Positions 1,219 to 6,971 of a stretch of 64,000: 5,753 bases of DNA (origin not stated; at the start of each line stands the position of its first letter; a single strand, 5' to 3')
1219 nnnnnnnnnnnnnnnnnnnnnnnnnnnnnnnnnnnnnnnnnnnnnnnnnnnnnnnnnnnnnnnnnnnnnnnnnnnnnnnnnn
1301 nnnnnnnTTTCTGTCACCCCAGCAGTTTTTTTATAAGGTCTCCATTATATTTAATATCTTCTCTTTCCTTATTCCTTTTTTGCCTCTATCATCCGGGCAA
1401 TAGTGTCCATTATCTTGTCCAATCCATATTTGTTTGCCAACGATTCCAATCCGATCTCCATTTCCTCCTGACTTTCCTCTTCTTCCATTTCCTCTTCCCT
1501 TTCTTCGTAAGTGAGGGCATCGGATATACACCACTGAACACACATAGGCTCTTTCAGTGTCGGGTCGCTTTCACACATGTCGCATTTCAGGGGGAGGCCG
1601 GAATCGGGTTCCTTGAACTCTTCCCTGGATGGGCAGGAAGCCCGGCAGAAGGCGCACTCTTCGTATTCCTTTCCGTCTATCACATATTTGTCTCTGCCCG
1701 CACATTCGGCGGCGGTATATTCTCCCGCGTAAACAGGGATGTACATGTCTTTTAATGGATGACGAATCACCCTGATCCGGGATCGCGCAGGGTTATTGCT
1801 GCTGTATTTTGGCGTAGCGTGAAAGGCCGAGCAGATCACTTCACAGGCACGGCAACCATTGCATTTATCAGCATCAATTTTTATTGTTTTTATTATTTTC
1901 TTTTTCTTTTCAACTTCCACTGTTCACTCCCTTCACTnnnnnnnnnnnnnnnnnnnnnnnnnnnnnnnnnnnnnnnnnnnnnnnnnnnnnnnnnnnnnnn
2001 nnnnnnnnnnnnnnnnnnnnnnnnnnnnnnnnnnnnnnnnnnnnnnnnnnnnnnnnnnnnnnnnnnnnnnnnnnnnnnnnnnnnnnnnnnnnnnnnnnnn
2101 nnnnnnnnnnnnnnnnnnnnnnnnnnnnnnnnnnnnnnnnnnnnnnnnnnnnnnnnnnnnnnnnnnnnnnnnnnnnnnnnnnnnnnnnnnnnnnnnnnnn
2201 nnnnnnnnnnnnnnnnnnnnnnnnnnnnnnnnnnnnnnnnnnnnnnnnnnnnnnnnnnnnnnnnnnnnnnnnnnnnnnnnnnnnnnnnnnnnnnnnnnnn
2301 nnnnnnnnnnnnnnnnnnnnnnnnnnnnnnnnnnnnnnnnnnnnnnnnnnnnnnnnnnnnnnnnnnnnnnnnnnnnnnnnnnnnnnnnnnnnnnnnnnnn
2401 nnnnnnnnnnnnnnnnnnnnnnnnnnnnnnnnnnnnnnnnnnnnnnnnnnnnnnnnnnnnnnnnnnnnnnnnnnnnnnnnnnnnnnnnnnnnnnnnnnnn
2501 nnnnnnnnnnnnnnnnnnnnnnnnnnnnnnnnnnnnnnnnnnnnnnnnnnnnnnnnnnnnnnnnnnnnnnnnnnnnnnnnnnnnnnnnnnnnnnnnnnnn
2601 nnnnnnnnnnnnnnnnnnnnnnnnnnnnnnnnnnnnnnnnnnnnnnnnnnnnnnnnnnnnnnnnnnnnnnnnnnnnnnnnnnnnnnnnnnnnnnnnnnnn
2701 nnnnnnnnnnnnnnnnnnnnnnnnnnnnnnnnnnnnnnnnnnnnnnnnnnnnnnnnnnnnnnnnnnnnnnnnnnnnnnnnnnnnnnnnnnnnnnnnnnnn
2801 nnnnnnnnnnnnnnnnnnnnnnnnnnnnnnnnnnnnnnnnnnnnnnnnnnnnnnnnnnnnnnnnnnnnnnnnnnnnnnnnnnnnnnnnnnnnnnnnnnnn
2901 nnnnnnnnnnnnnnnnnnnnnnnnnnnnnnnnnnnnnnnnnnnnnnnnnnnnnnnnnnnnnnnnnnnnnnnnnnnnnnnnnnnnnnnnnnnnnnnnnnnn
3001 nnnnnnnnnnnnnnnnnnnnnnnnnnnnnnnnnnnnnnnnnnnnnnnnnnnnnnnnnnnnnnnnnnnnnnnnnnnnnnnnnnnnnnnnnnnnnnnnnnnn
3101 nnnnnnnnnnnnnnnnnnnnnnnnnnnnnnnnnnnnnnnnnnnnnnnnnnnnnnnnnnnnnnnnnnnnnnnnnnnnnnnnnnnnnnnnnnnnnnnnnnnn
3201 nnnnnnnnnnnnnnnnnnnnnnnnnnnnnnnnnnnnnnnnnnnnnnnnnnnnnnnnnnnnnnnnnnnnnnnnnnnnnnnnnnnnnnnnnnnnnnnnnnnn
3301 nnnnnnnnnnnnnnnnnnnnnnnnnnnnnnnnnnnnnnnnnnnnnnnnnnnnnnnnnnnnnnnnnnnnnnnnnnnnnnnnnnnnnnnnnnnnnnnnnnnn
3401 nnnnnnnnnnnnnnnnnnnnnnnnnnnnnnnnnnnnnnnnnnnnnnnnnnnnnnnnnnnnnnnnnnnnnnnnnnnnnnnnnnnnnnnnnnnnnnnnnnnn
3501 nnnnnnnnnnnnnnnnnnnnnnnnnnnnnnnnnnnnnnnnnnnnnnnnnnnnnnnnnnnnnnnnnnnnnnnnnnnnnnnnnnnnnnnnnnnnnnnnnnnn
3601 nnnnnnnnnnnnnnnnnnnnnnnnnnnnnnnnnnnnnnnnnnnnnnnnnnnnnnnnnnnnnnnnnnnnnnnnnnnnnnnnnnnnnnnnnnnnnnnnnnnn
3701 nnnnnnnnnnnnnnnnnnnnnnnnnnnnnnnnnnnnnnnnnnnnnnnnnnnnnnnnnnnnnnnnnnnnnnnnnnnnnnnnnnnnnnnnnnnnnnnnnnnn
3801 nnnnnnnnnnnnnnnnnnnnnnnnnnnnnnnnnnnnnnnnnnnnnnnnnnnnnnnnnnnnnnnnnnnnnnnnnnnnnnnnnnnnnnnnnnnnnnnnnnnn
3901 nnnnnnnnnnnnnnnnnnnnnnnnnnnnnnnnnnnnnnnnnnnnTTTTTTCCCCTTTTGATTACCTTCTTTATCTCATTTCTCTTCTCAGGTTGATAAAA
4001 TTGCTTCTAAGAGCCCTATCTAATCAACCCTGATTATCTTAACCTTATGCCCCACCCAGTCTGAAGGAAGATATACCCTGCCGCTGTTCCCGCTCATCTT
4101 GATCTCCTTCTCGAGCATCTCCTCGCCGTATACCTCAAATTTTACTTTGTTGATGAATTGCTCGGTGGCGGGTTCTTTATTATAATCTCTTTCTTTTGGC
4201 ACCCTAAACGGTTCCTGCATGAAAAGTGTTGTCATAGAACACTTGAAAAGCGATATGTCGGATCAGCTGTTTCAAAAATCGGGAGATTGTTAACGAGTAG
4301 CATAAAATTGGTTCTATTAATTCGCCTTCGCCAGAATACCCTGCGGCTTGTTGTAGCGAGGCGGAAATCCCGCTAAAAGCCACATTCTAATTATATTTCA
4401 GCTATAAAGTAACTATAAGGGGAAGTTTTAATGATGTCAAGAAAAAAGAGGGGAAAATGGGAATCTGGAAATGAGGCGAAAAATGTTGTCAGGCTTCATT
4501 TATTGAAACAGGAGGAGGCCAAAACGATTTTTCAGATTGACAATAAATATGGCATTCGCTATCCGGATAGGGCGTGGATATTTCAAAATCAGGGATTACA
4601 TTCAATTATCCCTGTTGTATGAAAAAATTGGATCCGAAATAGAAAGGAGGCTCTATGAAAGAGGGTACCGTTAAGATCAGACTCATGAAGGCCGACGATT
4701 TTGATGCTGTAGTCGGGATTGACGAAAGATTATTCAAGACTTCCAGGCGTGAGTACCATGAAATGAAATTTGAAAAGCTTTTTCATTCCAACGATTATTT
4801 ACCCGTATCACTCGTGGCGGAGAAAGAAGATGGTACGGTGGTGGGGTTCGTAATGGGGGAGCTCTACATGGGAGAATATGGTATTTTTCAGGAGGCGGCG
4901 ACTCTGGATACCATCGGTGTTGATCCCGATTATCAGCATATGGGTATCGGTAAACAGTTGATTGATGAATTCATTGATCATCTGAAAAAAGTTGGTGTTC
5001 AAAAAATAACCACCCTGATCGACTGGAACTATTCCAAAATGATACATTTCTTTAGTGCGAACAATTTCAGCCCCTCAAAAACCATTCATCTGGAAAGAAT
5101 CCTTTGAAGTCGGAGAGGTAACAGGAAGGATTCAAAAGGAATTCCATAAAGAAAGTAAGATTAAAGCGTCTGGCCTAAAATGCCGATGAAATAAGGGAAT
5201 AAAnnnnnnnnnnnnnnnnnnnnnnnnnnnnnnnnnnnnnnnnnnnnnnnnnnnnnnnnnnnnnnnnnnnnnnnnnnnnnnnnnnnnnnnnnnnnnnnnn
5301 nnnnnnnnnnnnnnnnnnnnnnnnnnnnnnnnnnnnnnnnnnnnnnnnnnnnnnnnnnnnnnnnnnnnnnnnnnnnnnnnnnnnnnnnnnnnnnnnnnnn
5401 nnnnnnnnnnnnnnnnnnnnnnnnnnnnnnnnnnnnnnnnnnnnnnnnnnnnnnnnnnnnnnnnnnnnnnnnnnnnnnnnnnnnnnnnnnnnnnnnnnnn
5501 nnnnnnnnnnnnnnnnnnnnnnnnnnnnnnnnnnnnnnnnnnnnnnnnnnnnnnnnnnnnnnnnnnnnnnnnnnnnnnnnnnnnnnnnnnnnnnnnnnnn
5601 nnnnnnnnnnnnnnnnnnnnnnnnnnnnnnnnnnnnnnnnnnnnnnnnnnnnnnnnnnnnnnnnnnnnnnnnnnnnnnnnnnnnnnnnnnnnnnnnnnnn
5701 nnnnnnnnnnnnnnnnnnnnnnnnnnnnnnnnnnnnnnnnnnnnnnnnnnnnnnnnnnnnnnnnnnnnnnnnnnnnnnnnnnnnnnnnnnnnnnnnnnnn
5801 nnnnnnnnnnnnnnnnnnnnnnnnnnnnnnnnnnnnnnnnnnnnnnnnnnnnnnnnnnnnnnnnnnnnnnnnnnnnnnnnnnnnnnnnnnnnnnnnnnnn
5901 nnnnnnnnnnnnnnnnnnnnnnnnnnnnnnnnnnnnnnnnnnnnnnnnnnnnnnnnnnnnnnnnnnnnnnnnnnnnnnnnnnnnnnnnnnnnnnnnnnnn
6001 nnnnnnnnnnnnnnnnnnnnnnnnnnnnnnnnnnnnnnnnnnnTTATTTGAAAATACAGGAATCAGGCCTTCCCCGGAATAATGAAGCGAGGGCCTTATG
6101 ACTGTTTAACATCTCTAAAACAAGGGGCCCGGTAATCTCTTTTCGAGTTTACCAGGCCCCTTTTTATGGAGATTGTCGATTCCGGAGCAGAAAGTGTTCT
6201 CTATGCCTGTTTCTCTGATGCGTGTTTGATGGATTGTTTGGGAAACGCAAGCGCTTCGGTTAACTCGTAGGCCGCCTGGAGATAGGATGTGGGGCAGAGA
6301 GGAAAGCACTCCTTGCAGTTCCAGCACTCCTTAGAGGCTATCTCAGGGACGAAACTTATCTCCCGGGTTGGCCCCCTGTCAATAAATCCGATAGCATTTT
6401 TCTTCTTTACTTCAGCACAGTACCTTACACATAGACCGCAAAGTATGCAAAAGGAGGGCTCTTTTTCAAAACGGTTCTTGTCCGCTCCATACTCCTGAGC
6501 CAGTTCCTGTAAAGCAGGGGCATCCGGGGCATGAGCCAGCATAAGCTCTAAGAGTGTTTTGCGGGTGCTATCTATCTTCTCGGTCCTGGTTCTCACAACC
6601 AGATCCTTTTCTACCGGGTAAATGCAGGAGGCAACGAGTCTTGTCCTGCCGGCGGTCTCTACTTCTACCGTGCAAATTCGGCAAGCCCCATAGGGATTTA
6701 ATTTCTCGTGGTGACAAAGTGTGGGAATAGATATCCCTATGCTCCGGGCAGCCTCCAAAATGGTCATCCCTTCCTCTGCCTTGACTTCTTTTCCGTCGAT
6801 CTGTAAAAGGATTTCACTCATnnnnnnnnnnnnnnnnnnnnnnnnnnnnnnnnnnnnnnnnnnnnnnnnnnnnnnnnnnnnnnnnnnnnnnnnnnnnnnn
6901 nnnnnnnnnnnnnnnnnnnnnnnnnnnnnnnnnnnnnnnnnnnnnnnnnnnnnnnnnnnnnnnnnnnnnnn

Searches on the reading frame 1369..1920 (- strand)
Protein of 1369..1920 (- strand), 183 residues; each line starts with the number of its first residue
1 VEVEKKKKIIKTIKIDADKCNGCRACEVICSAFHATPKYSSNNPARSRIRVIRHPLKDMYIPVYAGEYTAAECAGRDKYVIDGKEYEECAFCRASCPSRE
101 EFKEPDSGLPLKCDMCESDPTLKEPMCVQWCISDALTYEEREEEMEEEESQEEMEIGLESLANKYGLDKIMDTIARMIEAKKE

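Call 31: search_protein_families(library=pfam, proteins=[window:1369-1920:-], max_evalue=0.00001)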
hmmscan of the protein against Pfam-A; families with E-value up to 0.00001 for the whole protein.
window:1369-1920:- (183 aa): 1 family
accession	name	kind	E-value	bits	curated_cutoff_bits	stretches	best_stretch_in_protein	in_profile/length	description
PF12837.12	Fer4_6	-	6.8e-06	26.2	25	1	13-31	2-20/24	4Fe-4S binding domain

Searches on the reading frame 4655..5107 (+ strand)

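Call 31: search_protein_families(library=pfam, proteins=[window:4655-5107:+], max_evalue=0.00001)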
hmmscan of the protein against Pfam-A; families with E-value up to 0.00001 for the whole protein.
window:4655-5107:+ (150 aa): 3 families
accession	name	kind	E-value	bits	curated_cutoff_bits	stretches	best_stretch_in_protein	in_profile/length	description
PF00583.31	Acetyltransf_1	-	9.4e-14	52.1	20.7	1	36-133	17-111/116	Acetyltransferase (GNAT) family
PF13508.13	Acetyltransf_7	-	1.1e-10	42.2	27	1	53-139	6-83/84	Acetyltransferase (GNAT) domain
PF13673.13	Acetyltransf_10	-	4.1e-06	27.2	23.6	1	56-119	27-89/128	Acetyltransferase (GNAT) domain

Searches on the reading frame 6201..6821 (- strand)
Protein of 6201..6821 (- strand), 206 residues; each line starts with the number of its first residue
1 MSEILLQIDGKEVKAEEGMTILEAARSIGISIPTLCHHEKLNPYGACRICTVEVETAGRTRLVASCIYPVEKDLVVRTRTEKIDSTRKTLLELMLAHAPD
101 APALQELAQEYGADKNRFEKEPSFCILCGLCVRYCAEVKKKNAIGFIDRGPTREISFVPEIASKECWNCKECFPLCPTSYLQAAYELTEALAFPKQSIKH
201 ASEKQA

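Call 4: search_protein_families(library=pfam, proteins=[window:6201-6821:-], max_evalue=0.001)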
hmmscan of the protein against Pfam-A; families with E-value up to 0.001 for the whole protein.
window:6201-6821:- (206 aa): 7 families
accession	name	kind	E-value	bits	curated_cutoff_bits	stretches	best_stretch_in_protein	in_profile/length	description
PF13510.11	Fer2_4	-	9.1e-19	67.7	22.8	1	3-80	3-81/82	2Fe-2S iron-sulfur cluster binding domain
PF00111.32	Fer2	-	1e-08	35.4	21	1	8-55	3-48/77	2Fe-2S iron-sulfur cluster binding domain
PF12838.12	Fer4_7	-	3e-08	34.5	27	1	125-178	2-50/52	4Fe-4S dicluster domain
PF13237.11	Fer4_10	-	6.4e-06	26.4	25.5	0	112-135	29-52/53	4Fe-4S dicluster domain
PF22117.2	Fer4_Nqo3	-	0.00012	22.6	27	1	124-162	10-48/67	NADH-quinone oxidoreductase subunit 3, ferredoxin-like domain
PF14697.11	Fer4_21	-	0.00017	22.1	35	1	124-178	7-53/59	4Fe-4S dicluster domain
PF13187.11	Fer4_9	-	0.00095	19.6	27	1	125-179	2-50/52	4Fe-4S dicluster domain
